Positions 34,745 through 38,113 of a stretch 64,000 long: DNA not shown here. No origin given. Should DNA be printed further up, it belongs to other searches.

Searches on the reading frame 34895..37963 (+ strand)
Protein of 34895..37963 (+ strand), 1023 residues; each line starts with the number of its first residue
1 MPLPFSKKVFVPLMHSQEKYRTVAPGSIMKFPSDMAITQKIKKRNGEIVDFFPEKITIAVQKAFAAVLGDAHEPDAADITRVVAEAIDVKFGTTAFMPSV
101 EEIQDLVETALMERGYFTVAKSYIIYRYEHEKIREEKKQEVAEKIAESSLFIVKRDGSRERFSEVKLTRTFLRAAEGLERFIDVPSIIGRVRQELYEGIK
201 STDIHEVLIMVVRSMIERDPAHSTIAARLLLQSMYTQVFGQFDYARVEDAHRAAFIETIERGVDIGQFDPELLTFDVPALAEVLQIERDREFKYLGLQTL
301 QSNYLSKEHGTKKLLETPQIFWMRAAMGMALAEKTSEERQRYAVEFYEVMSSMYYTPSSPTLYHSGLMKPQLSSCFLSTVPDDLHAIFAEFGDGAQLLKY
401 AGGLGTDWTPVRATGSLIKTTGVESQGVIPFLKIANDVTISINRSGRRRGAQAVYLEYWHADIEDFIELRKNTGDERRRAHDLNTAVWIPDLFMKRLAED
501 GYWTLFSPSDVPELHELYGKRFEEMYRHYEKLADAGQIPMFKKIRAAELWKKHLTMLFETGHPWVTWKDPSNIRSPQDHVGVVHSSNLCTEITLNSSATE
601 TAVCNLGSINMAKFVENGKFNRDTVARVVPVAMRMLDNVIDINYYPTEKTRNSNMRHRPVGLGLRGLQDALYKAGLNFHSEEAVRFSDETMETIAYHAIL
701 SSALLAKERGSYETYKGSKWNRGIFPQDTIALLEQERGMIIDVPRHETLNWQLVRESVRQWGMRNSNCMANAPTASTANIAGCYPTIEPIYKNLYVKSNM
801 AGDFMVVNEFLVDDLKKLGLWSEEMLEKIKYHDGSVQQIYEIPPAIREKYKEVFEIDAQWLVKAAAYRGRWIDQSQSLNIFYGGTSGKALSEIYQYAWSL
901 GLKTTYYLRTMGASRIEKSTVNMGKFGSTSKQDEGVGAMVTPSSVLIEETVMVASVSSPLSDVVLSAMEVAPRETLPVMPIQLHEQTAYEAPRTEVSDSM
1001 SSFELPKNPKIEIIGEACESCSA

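Call 71: search_protein_families(library=pfam, proteins=[window:34895-37963:+], max_evalue=0.0001)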
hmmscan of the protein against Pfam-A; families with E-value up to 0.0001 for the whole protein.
window:34895-37963:+ (1023 aa): 3 families
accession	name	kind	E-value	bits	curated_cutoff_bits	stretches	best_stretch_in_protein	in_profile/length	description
PF02867.20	Ribonuc_red_lgC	-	2.6e-186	620.7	23.9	1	373-908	1-523/523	Ribonucleotide reductase, barrel domain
PF03477.21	ATP-cone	-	2.6e-30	105.2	25.8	2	40-131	2-87/88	ATP cone domain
PF00317.26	Ribonuc_red_lgN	-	2.6e-19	69.5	28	1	291-367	2-74/77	Ribonucleotide reductase, all-alpha domain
